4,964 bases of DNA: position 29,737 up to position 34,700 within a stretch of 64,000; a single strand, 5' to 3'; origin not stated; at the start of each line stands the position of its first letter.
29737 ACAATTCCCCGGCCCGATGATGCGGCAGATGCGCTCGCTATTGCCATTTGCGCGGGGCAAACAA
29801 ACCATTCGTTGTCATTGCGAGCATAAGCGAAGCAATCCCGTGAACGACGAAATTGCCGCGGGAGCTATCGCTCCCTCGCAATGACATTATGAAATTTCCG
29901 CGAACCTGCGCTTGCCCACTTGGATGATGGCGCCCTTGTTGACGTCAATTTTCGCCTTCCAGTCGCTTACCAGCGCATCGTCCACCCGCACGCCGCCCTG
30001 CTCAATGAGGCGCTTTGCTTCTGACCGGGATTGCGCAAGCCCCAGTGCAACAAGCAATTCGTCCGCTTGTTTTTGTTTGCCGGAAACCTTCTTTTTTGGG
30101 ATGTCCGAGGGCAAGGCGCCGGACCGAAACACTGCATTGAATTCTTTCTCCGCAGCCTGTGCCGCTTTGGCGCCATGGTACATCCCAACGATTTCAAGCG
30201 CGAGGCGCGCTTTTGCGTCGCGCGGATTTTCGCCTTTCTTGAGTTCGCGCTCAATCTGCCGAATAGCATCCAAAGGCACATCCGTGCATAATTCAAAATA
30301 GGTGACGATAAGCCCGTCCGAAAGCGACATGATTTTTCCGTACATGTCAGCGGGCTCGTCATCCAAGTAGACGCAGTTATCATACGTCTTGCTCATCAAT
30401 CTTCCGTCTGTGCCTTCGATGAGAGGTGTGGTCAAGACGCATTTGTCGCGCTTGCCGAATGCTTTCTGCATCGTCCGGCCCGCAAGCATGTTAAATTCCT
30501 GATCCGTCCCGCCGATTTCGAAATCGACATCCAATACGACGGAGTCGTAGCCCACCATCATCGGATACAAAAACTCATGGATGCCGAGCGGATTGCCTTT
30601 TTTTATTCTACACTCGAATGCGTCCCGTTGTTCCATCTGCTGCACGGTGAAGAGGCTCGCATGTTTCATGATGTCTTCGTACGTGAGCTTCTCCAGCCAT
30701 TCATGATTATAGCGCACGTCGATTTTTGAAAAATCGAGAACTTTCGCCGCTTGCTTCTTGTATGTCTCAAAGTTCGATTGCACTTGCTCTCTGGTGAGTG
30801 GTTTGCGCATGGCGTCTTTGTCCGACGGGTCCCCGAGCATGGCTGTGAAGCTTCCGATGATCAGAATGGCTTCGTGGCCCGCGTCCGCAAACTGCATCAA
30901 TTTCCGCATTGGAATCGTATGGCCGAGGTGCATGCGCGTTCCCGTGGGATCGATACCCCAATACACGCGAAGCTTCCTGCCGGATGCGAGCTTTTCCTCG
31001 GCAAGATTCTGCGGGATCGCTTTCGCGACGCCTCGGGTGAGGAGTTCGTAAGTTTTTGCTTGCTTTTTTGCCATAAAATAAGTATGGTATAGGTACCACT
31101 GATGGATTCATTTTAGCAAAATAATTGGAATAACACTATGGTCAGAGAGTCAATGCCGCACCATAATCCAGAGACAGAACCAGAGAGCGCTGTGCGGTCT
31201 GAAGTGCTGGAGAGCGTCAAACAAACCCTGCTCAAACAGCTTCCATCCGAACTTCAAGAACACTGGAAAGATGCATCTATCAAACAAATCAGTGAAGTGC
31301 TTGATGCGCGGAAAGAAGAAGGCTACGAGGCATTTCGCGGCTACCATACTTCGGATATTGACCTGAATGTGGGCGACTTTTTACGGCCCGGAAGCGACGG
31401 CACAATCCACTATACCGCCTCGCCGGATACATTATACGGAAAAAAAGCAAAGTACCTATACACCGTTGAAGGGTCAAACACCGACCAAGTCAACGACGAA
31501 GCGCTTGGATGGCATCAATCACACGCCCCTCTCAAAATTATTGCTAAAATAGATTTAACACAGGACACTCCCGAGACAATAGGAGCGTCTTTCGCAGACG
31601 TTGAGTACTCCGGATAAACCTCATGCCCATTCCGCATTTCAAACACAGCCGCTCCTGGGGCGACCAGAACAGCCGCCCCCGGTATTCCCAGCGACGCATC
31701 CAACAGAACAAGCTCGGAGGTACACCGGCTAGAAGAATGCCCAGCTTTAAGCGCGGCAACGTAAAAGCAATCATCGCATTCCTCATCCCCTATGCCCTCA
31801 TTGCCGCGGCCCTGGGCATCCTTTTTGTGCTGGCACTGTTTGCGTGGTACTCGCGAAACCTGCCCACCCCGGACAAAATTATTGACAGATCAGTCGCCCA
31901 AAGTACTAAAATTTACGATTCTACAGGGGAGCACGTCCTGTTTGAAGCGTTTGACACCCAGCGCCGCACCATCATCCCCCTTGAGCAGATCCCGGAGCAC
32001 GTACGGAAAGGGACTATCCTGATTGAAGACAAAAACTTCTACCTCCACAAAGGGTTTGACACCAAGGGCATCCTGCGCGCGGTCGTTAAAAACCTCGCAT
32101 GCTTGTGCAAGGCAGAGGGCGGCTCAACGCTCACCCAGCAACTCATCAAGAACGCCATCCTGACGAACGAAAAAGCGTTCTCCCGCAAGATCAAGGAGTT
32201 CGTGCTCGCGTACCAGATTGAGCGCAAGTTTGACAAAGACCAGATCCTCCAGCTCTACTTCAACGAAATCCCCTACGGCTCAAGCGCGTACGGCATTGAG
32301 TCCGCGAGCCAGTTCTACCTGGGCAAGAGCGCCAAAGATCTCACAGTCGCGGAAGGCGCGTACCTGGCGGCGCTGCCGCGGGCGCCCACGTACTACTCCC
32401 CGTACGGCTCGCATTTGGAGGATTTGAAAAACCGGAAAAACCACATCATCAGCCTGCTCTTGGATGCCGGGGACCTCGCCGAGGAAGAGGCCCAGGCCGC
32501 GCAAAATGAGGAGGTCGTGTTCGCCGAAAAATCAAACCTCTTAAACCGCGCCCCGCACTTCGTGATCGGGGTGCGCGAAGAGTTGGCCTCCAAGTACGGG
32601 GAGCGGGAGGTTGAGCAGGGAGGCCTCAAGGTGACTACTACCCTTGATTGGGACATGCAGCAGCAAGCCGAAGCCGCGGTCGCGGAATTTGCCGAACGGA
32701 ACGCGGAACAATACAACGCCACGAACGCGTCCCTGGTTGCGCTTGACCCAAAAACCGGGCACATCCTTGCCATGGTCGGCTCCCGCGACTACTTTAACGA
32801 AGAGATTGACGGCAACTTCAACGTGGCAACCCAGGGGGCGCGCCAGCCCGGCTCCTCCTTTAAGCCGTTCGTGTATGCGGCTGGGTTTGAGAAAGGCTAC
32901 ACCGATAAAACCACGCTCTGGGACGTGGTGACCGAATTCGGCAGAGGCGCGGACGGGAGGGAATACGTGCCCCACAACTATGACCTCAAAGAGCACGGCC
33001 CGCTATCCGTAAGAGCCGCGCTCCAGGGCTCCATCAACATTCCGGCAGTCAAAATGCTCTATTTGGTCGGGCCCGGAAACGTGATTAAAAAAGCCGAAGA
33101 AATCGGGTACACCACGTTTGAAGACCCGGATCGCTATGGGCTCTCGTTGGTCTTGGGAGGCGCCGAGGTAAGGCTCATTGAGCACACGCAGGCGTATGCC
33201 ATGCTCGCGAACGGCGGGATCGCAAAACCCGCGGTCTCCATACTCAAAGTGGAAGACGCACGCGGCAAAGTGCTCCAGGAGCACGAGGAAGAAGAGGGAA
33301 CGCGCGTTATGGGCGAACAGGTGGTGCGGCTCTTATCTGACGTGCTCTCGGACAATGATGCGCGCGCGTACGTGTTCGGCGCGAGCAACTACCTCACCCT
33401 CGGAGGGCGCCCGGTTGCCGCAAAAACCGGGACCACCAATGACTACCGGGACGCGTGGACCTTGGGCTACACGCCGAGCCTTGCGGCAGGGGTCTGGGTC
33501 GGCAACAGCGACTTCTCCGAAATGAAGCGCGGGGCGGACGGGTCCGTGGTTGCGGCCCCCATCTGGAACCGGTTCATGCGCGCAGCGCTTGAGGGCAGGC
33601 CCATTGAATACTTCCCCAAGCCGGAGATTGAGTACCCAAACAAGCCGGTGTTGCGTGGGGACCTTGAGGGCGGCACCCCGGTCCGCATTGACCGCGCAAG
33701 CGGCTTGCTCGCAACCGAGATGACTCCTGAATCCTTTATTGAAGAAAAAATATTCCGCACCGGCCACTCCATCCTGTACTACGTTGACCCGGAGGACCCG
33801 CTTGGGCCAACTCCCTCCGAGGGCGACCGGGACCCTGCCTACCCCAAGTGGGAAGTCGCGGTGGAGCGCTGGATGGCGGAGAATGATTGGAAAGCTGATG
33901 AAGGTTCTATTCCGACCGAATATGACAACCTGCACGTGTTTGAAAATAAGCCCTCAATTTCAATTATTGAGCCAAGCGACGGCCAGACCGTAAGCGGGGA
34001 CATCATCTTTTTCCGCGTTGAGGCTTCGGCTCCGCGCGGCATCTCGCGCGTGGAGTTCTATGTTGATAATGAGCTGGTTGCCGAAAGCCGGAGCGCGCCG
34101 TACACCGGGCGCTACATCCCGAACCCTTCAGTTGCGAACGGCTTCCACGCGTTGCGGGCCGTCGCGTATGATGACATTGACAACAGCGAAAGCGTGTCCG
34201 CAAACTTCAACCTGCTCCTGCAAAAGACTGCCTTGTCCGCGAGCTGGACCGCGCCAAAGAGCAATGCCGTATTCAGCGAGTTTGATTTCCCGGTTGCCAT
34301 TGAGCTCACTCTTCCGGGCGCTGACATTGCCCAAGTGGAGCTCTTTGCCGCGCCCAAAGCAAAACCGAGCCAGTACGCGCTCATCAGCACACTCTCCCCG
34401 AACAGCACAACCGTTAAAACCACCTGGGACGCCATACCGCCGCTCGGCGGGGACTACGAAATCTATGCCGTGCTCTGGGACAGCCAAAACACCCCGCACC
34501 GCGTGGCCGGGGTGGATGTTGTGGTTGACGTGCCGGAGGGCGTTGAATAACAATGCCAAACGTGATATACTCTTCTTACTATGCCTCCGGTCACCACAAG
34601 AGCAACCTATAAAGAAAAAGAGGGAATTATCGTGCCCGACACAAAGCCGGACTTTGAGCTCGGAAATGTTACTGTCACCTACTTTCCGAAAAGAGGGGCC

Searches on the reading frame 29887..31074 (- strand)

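Call 35: search_protein_families(library=pfam, proteins=[window:29887-31074:-], max_evalue=0.001)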
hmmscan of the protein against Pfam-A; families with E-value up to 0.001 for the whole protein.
window:29887-31074:- (395 aa): 4 families
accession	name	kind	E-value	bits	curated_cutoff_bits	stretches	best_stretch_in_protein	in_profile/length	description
PF00579.31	tRNA-synt_1b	-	7.6e-77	258.9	21.1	1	32-316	3-291/292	tRNA synthetases class I (W and Y)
PF01479.30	S4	-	1.2e-08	35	22.8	1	338-370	4-36/48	S4 domain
PF22421.1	SYY_C-terminal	-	3.9e-07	30.3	27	1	323-389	7-78/83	Tyrosine--tRNA ligase SYY-like C-terminal domain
PF16714.10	TyrRSs_C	-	0.00038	20.7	30.6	1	334-364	20-50/120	Tyrosyl-tRNA synthetase C-terminal domain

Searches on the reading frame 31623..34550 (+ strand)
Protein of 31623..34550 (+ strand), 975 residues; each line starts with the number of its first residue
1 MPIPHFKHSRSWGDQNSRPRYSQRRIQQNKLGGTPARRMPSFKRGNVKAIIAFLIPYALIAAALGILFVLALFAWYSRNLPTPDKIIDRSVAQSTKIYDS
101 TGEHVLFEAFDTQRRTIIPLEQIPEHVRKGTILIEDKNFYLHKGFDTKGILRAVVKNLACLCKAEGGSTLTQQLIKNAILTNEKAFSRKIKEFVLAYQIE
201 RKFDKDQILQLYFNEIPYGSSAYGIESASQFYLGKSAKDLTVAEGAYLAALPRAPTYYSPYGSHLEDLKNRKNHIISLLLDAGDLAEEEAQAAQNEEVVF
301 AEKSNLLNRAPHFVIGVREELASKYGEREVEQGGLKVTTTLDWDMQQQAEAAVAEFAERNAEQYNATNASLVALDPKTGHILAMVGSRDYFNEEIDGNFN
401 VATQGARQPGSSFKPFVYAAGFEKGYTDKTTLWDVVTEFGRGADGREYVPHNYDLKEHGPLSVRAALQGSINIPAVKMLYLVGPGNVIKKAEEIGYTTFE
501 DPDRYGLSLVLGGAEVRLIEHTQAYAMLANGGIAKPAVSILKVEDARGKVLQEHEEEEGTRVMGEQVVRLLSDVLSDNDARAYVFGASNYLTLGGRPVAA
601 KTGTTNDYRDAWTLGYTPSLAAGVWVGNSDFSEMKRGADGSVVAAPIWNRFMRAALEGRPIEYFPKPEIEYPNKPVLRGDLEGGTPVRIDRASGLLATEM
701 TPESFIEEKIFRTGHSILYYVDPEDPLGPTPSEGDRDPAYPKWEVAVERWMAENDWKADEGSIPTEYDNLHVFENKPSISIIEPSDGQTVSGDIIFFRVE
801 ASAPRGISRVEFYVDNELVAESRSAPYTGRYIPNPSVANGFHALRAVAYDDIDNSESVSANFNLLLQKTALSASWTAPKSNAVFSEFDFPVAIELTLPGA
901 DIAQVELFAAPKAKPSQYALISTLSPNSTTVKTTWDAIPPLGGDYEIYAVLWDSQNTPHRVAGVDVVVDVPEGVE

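Call 35: search_protein_families(library=pfam, proteins=[window:31623-34550:+], max_evalue=0.001)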
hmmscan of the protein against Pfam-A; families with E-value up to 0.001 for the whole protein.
window:31623-34550:+ (975 aa): 3 families
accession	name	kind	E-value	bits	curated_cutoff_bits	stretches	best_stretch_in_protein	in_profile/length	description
PF00912.28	Transgly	-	3.2e-58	196.5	27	1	109-277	7-175/178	Transglycosylase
PF00905.27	Transpeptidase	-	1.8e-24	86.9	22.1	1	370-652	2-298/299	Penicillin binding protein transpeptidase domain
PF17957.7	Big_7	-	1.6e-18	67.6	24.1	1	777-846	1-70/70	Bacterial Ig domain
